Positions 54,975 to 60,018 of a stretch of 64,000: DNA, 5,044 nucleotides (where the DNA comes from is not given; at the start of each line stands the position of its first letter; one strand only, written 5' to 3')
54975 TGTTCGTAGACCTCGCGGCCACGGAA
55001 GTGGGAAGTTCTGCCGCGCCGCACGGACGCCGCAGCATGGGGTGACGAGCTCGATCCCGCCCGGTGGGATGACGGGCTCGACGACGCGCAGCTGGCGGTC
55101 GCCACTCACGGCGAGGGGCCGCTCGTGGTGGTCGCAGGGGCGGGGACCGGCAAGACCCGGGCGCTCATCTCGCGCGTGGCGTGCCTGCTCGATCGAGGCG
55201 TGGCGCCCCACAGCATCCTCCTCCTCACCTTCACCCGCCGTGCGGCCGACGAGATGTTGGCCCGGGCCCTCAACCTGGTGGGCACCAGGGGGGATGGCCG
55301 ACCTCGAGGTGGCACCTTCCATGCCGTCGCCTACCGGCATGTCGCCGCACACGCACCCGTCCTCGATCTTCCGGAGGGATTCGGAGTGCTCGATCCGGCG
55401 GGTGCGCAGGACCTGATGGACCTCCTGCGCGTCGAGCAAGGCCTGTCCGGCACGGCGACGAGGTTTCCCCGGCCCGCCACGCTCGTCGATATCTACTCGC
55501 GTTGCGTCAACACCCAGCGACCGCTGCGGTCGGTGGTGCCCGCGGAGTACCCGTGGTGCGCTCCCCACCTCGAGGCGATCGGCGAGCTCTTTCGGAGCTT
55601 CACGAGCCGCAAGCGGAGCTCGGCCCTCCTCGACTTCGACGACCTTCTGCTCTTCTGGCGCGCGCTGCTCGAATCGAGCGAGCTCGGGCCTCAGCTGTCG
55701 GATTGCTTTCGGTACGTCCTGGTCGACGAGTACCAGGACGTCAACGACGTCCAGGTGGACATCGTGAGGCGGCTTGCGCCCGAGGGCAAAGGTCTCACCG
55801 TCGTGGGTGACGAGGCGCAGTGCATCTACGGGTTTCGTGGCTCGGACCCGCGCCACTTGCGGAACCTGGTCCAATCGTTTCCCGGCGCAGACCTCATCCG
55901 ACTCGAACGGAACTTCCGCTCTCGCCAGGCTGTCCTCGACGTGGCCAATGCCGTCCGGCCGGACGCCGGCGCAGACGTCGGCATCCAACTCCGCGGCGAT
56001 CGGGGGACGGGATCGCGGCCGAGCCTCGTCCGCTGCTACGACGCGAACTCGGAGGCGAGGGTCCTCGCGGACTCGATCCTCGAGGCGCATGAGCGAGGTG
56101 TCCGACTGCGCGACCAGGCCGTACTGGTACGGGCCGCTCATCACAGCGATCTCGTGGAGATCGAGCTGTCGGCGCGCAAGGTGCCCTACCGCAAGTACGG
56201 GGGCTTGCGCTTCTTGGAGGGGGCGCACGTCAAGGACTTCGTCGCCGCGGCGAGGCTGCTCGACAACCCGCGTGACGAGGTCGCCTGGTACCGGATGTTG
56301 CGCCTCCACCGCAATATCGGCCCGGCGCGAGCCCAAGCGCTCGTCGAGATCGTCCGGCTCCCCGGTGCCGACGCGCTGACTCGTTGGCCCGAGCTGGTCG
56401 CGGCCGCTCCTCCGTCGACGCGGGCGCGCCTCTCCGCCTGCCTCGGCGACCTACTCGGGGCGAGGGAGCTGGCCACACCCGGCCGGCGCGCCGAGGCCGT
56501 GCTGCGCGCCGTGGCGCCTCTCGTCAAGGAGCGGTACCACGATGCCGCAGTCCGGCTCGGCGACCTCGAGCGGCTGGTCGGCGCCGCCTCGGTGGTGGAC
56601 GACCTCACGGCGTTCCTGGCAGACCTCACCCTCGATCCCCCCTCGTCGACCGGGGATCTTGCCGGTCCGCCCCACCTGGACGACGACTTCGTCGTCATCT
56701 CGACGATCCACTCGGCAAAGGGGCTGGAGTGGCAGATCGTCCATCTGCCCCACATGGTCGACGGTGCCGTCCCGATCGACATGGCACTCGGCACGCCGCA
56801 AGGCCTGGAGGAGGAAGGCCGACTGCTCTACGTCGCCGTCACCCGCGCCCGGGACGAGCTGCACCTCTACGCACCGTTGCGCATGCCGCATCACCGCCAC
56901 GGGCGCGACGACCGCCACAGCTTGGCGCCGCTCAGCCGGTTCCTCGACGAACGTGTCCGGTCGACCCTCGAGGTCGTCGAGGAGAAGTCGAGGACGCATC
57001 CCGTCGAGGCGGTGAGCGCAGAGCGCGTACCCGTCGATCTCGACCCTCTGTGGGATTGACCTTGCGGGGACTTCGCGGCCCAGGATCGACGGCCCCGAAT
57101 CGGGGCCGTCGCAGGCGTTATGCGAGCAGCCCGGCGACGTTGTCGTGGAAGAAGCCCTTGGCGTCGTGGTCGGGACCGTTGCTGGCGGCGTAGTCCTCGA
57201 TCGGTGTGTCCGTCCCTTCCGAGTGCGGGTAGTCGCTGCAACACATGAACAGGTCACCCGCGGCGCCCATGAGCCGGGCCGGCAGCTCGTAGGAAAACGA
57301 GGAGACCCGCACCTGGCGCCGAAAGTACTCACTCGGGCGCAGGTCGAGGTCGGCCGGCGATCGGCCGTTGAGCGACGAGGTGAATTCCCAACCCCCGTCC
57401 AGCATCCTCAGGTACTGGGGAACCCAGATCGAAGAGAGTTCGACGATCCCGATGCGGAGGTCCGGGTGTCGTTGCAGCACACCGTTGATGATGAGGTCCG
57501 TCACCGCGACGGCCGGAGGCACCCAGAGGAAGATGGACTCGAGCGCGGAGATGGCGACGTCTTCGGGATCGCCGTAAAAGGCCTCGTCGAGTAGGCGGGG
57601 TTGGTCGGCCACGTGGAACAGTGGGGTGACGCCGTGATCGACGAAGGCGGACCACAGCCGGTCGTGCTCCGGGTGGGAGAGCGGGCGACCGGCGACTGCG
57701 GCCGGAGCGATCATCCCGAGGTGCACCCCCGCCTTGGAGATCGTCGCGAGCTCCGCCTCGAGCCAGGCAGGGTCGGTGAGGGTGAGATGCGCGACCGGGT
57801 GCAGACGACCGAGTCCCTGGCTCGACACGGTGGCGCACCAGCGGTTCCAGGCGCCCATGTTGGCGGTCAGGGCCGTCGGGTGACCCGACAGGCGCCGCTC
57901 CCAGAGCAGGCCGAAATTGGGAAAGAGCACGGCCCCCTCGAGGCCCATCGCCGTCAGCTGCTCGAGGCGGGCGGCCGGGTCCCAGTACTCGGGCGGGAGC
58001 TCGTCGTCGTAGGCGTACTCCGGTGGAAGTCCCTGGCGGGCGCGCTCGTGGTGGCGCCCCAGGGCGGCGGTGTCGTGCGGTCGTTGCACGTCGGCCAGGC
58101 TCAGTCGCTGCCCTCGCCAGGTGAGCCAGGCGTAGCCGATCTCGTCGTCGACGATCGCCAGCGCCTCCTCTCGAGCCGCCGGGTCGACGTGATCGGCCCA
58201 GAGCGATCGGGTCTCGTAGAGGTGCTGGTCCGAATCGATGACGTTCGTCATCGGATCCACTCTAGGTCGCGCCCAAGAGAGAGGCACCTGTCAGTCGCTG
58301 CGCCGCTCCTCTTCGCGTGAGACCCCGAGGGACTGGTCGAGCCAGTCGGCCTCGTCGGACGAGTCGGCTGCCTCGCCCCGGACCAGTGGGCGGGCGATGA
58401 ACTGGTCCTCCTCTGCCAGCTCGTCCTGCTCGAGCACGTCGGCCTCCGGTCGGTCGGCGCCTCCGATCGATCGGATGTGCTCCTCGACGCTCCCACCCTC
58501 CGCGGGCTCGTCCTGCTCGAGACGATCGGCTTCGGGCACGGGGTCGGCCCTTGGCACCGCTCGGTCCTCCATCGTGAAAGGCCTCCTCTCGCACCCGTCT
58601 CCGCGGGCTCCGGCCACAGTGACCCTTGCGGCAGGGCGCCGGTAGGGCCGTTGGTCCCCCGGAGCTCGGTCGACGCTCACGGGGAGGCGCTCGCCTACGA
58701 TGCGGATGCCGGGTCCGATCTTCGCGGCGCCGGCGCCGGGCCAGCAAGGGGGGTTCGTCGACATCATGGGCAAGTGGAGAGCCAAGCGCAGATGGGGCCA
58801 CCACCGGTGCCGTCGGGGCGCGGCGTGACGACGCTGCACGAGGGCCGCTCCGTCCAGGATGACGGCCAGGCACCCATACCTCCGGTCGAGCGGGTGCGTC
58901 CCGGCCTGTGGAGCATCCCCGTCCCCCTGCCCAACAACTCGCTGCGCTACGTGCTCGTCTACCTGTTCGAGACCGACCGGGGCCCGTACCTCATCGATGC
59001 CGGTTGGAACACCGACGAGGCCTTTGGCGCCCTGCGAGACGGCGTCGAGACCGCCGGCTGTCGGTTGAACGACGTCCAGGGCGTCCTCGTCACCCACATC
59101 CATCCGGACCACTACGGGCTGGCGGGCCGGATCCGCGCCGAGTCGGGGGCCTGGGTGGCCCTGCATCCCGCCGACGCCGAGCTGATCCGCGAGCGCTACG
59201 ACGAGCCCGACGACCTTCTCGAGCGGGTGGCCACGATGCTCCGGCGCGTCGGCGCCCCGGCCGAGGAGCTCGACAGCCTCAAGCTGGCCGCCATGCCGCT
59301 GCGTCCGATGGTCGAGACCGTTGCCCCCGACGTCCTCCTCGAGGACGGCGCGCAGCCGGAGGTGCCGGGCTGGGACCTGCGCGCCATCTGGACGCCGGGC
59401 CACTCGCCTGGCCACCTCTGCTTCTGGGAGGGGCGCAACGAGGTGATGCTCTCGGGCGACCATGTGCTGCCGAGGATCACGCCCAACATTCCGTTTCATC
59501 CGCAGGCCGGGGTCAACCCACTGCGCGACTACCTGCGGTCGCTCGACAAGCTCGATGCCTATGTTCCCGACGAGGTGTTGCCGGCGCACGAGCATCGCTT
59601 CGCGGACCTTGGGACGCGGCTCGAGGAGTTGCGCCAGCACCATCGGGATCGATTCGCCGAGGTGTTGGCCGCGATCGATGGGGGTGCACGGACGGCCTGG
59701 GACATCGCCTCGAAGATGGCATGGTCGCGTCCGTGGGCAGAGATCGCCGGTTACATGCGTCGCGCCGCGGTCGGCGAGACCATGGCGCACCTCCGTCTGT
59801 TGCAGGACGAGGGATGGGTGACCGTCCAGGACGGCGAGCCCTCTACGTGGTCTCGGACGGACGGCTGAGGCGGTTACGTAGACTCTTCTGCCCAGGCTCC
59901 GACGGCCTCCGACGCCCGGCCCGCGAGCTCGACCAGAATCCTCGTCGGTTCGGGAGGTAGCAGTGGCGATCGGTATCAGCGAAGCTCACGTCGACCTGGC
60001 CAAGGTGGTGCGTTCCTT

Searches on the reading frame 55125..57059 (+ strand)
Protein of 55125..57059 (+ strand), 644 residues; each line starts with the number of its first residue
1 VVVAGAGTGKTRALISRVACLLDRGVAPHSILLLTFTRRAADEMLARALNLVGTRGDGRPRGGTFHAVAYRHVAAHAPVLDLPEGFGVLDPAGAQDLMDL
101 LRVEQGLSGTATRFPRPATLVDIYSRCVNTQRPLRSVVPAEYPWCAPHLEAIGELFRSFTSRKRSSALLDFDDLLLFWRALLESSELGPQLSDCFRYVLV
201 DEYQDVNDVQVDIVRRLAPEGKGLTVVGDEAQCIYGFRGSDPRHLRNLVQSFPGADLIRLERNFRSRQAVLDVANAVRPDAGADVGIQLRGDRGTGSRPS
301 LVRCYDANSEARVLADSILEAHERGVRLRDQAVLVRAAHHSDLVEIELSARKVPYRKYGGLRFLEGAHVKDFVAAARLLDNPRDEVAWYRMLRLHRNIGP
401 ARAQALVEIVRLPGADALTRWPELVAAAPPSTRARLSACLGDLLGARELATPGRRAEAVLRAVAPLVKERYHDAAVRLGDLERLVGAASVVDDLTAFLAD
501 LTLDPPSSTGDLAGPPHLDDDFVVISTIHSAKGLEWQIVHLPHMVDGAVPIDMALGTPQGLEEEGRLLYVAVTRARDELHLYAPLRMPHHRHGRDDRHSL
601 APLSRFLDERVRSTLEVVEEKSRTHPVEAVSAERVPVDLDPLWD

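Call 52: search_protein_families(library=pfam, proteins=[window:55125-57059:+], max_evalue=0.00001)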
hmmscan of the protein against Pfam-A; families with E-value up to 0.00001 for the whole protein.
window:55125-57059:+ (644 aa): 4 families
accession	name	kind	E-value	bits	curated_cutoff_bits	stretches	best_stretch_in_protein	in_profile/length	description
PF00580.27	UvrD-helicase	-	3.2e-49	168.5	23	1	1-252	17-270/271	UvrD/REP helicase N-terminal domain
PF13361.12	UvrD_C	-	2.6e-40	139.3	25.6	2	258-408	1-152/350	UvrD-like helicase C-terminal domain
PF13245.12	AAA_19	-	5.7e-19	69.1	25.1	1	2-238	16-134/134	AAA domain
PF13538.12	UvrD_C_2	-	5.2e-11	42.7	27.4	1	523-582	2-52/52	UvrD-like helicase C-terminal domain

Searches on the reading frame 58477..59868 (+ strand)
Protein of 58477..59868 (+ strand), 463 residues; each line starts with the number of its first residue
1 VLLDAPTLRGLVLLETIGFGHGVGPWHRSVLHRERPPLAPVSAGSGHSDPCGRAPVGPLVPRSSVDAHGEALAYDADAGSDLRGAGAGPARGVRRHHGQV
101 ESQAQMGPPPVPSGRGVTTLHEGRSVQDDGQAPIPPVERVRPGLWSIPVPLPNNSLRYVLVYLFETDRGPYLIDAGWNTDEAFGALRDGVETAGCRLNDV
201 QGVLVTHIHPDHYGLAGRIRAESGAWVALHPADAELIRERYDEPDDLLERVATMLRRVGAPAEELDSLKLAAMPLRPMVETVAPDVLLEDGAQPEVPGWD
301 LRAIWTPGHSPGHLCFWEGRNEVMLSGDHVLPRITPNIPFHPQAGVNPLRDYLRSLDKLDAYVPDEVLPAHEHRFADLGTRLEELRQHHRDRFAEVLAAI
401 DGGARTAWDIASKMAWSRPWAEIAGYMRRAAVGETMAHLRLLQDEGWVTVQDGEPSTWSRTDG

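Call 52: search_protein_families(library=pfam, proteins=[window:58477-59868:+], max_evalue=0.00001)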
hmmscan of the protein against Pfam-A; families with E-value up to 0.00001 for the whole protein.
window:58477-59868:+ (463 aa): 1 family
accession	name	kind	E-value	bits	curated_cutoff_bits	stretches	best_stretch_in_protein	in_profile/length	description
PF00753.33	Lactamase_B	-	6.9e-29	101.6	22.7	1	157-371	4-196/196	Metallo-beta-lactamase superfamily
